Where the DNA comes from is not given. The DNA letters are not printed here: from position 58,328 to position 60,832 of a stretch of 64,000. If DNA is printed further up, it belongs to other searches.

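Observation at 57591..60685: Short, divergent glycyl-radical enzyme with a G-C-N-W Cys loop, coupled to its activase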

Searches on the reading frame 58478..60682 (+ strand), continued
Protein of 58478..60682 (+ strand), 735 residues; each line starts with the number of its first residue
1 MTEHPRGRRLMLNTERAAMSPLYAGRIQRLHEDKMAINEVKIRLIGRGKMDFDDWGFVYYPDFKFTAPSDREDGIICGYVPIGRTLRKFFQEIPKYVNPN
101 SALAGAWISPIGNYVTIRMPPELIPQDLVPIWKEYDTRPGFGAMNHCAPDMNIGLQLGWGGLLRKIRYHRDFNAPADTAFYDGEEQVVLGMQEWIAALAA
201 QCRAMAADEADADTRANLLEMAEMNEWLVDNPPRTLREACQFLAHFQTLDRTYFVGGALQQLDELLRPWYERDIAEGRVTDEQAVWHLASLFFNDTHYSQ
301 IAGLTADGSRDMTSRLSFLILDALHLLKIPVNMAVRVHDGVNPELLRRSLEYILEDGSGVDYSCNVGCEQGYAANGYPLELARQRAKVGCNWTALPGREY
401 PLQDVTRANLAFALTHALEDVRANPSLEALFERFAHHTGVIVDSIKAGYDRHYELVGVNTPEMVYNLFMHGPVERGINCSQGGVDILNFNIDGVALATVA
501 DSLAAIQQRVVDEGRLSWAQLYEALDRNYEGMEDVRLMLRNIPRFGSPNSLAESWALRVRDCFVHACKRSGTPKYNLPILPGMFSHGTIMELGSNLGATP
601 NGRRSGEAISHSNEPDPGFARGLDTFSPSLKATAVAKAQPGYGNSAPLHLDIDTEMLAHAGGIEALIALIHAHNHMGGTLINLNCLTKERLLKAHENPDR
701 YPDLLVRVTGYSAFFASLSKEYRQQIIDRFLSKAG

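Call 53: find_related_loci(query=A1, collection=metagenome_contigs, flank=8000)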
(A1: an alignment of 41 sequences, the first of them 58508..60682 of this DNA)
Query A1 (725 aa) in metagenome_contigs; peptide patterns used: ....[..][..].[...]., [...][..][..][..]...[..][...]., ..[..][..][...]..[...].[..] (x = any residue, [..] = any of these).
600 stretches matched a pattern (row limit reached: there are more); 531 encode a relative of the query (tblastn E <= 1e-3); the best 80 are kept; 80 distinct loci.
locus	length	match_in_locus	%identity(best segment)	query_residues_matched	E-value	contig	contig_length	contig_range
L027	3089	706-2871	65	1-722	0e+0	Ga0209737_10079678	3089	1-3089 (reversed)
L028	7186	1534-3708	67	1-723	0e+0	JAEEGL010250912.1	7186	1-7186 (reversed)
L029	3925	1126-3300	66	2-723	0e+0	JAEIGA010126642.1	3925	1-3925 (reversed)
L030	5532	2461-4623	65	2-722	0e+0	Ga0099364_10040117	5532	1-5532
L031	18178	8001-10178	64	1-723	0e+0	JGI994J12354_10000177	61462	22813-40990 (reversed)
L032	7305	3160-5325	58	1-722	0e+0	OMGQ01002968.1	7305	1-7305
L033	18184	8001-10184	59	2-723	0e+0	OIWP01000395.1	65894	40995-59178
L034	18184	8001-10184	59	2-723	0e+0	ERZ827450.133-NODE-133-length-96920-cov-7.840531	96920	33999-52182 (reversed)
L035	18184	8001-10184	59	2-723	0e+0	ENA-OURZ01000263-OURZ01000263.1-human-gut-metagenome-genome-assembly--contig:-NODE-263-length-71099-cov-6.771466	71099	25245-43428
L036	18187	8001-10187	59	1-723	0e+0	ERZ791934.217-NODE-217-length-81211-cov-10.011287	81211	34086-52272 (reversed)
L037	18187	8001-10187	59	1-723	0e+0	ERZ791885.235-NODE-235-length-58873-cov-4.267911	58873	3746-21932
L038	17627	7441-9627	59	1-723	0e+0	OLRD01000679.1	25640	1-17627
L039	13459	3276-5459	59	2-723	0e+0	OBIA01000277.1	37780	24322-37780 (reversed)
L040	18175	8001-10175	57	1-725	0e+0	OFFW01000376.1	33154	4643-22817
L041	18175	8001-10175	57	1-725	0e+0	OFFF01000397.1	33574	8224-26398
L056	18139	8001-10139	50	11-722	0e+0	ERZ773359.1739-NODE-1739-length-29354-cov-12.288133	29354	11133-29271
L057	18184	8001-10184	59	2-723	0e+0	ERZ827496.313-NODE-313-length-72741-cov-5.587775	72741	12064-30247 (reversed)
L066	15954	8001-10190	44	13-723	0e+0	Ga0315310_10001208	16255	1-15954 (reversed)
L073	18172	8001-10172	45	3-723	0e+0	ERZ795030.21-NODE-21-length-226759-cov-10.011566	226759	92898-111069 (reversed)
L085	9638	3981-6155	41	16-719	2e-175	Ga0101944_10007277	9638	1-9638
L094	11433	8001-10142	42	13-725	7e-171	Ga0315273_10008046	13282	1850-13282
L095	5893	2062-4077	43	55-723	6e-173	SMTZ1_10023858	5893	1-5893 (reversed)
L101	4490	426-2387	42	73-724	1e-174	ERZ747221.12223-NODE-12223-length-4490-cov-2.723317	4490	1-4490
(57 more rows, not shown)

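Call 56: search_protein_families(library=pfam, proteins=[L094:6277-7371:-, L056:10303-13314:+, L056:3420-4835:+, L095:4576-5187:-, L066:10268-11413:+, L056:1855-2979:+, L057:12082-12852:-, L073:3987-5336:-, L101:2629-4146:+, L037:4825-7098:+], max_evalue=0.00001)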
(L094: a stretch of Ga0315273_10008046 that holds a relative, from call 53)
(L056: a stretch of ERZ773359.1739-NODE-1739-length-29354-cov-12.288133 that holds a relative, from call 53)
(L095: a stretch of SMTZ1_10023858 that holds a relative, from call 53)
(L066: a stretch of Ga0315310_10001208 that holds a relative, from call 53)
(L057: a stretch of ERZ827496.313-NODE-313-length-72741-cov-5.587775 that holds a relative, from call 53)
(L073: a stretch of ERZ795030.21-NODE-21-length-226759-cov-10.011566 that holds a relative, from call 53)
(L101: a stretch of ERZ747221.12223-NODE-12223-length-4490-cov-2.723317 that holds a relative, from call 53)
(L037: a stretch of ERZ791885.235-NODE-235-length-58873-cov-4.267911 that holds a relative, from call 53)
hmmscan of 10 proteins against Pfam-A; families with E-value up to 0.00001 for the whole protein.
L094:6277-7371:- (364 aa): 3 families
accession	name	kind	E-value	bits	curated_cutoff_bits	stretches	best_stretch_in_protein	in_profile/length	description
PF01408.29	GFO_IDH_MocA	-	1.8e-31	109.7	24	1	4-124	1-119/120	Oxidoreductase family, NAD-binding Rossmann fold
PF02894.22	GFO_IDH_MocA_C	-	3.2e-23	83.1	22.9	1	137-362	1-217/218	Oxidoreductase family, C-terminal alpha/beta domain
PF22725.1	GFO_IDH_MocA_C3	-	5.4e-21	75.3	27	1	134-284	2-123/124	GFO/IDH/MocA C-terminal domain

L056:10303-13314:+ (1004 aa): 4 families
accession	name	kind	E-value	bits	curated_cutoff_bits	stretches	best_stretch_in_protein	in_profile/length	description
PF01074.27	Glyco_hydro_38N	-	5.5e-93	311.7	25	1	239-497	1-269/270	Glycosyl hydrolases family 38 N-terminal domain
PF07748.19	Glyco_hydro_38C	-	1.4e-59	202.3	25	1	665-865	1-205/206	Glycosyl hydrolases family 38 C-terminal domain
PF09261.16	Alpha-mann_mid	-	2.7e-28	98.4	31.1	1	504-597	1-93/96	Alpha mannosidase middle domain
PF17677.7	Glyco_hydro38C2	-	2.2e-19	69.8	22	1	927-999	1-72/72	Glycosyl hydrolases family 38 C-terminal beta sandwich domain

L056:3420-4835:+ (472 aa): 2 families
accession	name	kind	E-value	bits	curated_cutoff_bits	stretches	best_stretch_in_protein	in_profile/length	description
PF01547.30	SBP_bac_1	-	5.9e-31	109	26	1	107-382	14-304/307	Bacterial extracellular solute-binding protein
PF13416.11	SBP_bac_8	-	2.2e-21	77.4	27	1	109-412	4-277/279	Bacterial extracellular solute-binding protein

L095:4576-5187:- (203 aa): 0 families

L066:10268-11413:+ (382 aa): 1 family
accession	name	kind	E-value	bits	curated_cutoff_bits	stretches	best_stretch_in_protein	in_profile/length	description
PF01208.23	URO-D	-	6.1e-14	52.2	23.9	1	159-371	127-340/346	Uroporphyrinogen decarboxylase (URO-D)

L056:1855-2979:+ (375 aa): 5 families
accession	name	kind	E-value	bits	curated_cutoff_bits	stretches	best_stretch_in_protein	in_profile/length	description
PF13377.12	Peripla_BP_3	-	1e-30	107.4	26.5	1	196-368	1-167/167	Periplasmic binding protein-like domain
PF00532.27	Peripla_BP_1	-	5.7e-23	82.2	22.2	1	103-365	17-280/281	Periplasmic binding proteins and sugar binding domain of LacI family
PF00392.27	GntR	-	2.5e-19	69.1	27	1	9-72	1-64/64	Bacterial regulatory proteins, gntR family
PF13407.12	Peripla_BP_4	-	2.2e-06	27.8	35.1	1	165-350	79-258/258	Periplasmic binding protein domain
PF13545.12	HTH_Crp_2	-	2.7e-06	27.7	27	0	34-74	24-63/70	Crp-like helix-turn-helix domain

L057:12082-12852:- (256 aa): 0 families

L073:3987-5336:- (449 aa): 0 families

L101:2629-4146:+ (506 aa): 2 families
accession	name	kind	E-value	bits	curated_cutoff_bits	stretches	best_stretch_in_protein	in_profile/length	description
PF00370.27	FGGY_N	-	2.4e-54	185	28.8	1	19-262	2-245/245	FGGY family of carbohydrate kinases, N-terminal domain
PF02782.22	FGGY_C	-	1.5e-33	116.7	27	1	291-443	41-197/198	FGGY family of carbohydrate kinases, C-terminal domain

L037:4825-7098:+ (758 aa): 0 families

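Call 62: search_protein_families(library=pfam, proteins=[P0129, P0127, P0134], max_evalue=0.001)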
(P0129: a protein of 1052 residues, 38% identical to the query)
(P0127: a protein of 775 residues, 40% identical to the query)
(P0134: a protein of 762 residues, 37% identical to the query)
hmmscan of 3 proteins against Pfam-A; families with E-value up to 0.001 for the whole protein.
P0129 (1052 aa): 12 families
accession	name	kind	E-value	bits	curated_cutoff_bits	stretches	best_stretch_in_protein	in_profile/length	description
PF02901.20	PFL-like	-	7.8e-74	249.9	24.3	1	435-887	159-647/647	Pyruvate formate lyase-like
PF04055.27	Radical_SAM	-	5.4e-14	53.1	29.5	1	25-227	3-155/166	Radical SAM superfamily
PF01228.26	Gly_radical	-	9e-13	49.1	22.2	1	906-1010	4-105/106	Glycine radical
PF13353.11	Fer4_12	-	5.5e-09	36.9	22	1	16-158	2-85/137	4Fe-4S single cluster domain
PF12838.12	Fer4_7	-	6.4e-08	33.4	27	1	55-98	2-52/52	4Fe-4S dicluster domain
PF00037.32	Fer4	-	2.2e-07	30.9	21.1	1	54-69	7-22/24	4Fe-4S binding domain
PF12837.12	Fer4_6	-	3.8e-07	30.2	25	0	79-99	4-24/24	4Fe-4S binding domain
PF13237.11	Fer4_10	-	7.2e-07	29.5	25.5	1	52-95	6-53/53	4Fe-4S dicluster domain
PF13187.11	Fer4_9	-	4.2e-05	23.9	27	1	55-98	2-51/52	4Fe-4S dicluster domain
PF12797.12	Fer4_2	-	4.8e-05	23.5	24.5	0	78-96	4-22/22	4Fe-4S binding domain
PF13484.11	Fer4_16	-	0.00014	23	30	0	83-103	1-21/66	4Fe-4S double cluster binding domain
PF14697.11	Fer4_21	-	0.00048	20.7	35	1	53-101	6-59/59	4Fe-4S dicluster domain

P0127 (775 aa): 2 families
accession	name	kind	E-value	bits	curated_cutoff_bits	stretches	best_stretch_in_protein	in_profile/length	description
PF02901.20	PFL-like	-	4.2e-94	316.9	24.3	1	61-634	37-647/647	Pyruvate formate lyase-like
PF01228.26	Gly_radical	-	5.8e-11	43.3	22.2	1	697-754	49-105/106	Glycine radical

P0134 (762 aa): 2 families
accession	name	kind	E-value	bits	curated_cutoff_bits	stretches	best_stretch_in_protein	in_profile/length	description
PF02901.20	PFL-like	-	4.3e-84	283.8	24.3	1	175-625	159-647/647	Pyruvate formate lyase-like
PF01228.26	Gly_radical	-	7.7e-13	49.3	22.2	1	678-745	38-106/106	Glycine radical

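Call 70: search_protein_families(library=ncbifam, proteins=[L037:4825-7098:+, L085:2158-3768:+, L073:3987-5336:-, L017:2857-5061:+, L010:3722-6139:+], max_evalue=0.01)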
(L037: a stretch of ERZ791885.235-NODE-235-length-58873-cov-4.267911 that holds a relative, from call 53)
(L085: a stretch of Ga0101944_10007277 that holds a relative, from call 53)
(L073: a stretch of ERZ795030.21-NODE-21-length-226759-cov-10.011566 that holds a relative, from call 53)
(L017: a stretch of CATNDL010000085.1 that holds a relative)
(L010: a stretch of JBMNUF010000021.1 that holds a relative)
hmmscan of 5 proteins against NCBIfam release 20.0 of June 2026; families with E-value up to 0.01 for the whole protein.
L037:4825-7098:+ (758 aa): 0 families

L085:2158-3768:+ (537 aa): 0 families

L073:3987-5336:- (449 aa): 0 families

L017:2857-5061:+ (735 aa): 0 families

L010:3722-6139:+ (806 aa): 0 families

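Call 73: search_solved_structures(query=L037:4825-7098:+, max_evalue=1)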
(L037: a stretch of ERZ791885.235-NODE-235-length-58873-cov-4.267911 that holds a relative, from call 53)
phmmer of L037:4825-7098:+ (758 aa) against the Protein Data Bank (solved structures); distinct sequences matched with E-value up to 1: 0.

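Call 77: search_protein_families(library=pfam, proteins=[L006:4159-5253:-, L006:5246-6613:-, L011:12675-13250:+, L011:13359-14150:+, L020:2613-4415:-, L020:4489-6237:-], max_evalue=0.0001)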
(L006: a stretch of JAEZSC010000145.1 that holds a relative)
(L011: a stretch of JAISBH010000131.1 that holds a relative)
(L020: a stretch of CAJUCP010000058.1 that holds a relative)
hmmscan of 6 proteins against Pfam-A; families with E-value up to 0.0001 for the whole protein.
L006:4159-5253:- (365 aa): 2 families
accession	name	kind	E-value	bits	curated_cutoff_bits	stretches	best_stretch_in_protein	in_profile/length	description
PF01022.26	HTH_5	-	1.2e-05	25.5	22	1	291-334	3-46/47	Bacterial regulatory protein, arsR family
PF12840.13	HTH_20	-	1.8e-05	25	27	1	287-331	1-46/51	Helix-turn-helix domain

L006:5246-6613:- (456 aa): 2 families
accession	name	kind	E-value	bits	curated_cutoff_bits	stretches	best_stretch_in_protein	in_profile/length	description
PF07690.21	MFS_1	-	9.9e-31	107.3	33.4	2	57-312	4-255/347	Major Facilitator Superfamily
PF05977.19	MFS_3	-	1.9e-15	56.8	27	1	56-449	17-399/524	Transmembrane secretion effector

L011:12675-13250:+ (192 aa): 1 family
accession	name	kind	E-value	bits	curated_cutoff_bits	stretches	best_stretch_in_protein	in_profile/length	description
PF02357.24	NusG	-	1.2e-08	35.8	22.2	1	19-114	2-86/93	Transcription termination factor nusG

L011:13359-14150:+ (264 aa): 1 family
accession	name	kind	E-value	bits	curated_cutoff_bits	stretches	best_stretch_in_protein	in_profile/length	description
PF06182.17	ABC2_membrane_6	-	6.6e-12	46.1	22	1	38-255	7-221/229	ABC-2 family transporter protein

L020:2613-4415:- (600 aa): 3 families
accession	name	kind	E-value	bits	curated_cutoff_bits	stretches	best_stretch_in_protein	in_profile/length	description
PF06580.19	His_kinase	-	5.8e-26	91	25.2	1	392-472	1-81/81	Histidine kinase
PF02743.24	dCache_1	-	3.2e-07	30.6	45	1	60-241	3-183/240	Cache domain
PF02518.31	HATPase_c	-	1e-06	29.6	26.4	1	489-598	7-108/111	Histidine kinase-, DNA gyrase B-, and HSP90-like ATPase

L020:4489-6237:- (582 aa): 0 families

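Call 80: search_dna_similar(query=window:58508-60682:+, collection=plasmids, mode=protein, max_rows=10, max_evalue=1e-20)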
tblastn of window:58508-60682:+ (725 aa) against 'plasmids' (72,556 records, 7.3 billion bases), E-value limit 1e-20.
Records with a match: 49; places in all: 66; records where one place covers at least 80% of the query: 16.
Best place of each record, by identity: <60% 49.
By first word of the organism name: Escherichia 10; Clostridium 9; Enterococcus 6; Klebsiella 5; Moraxella 3; Persicobacter 2; Vibrio 2; Proteus 2; Cetobacterium 2; Flammeovirga 1; and 7 more.
By predicted mobility (MOB-suite, as given by PLSDB): non-mobilizable 43; mobilizable 5; conjugative 1.
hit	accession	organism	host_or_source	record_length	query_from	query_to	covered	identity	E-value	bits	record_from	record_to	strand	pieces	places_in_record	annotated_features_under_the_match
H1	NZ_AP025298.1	Persicobacter psychrovividus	-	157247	13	721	98%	37.6%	8e-144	473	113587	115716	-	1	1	pyruvate formate lyase family protein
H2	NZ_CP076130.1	Flammeovirga kamogawensis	single bacterial isolate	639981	13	721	98%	37.2%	3e-146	479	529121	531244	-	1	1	pyruvate formate lyase family protein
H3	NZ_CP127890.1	Acinetobacter towneri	cell culture,Influent wastewater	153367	78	719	89%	25.3%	2e-37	158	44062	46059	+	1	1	pyruvate formate lyase family protein | glycyl-radical enzyme activating protein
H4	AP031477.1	Moraxella osloensis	Homo sapiens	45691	78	719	89%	25.1%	4e-36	154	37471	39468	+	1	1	formate C-acetyltransferase/glycerol dehydratase family glycyl ...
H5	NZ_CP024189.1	Moraxella osloensis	single cell,skin swab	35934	78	719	89%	25.1%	8e-36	153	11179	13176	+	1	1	pyruvate formate lyase family protein | glycyl-radical enzyme activating protein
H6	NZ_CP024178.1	Moraxella osloensis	Homo sapiens,single cell,skin swab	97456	78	719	89%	25.1%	8e-36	153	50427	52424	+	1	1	pyruvate formate lyase family protein | glycyl-radical enzyme activating protein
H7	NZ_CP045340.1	Vibrio sp. THAF190c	pure culture,Surface of a polyethylene ...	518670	79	719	88%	24.3%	1e-34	150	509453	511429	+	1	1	formate C-acetyltransferase | [formate-C-acetyltransferase]-activating enzyme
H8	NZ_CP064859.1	Vibrio europaeus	shellfish hatchery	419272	136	719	81%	26.2%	6e-31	138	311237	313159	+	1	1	formate C-acetyltransferase/glycerol dehydratase family glycyl ...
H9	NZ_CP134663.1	Escherichia coli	Larus michahellis,bacteria,cloaca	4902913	170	719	76%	26.8%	4e-37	157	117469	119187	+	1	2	none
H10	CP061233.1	Escherichia coli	Sheep,cell culture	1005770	170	719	76%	26.7%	1e-35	153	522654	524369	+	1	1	formate C-acetyltransferase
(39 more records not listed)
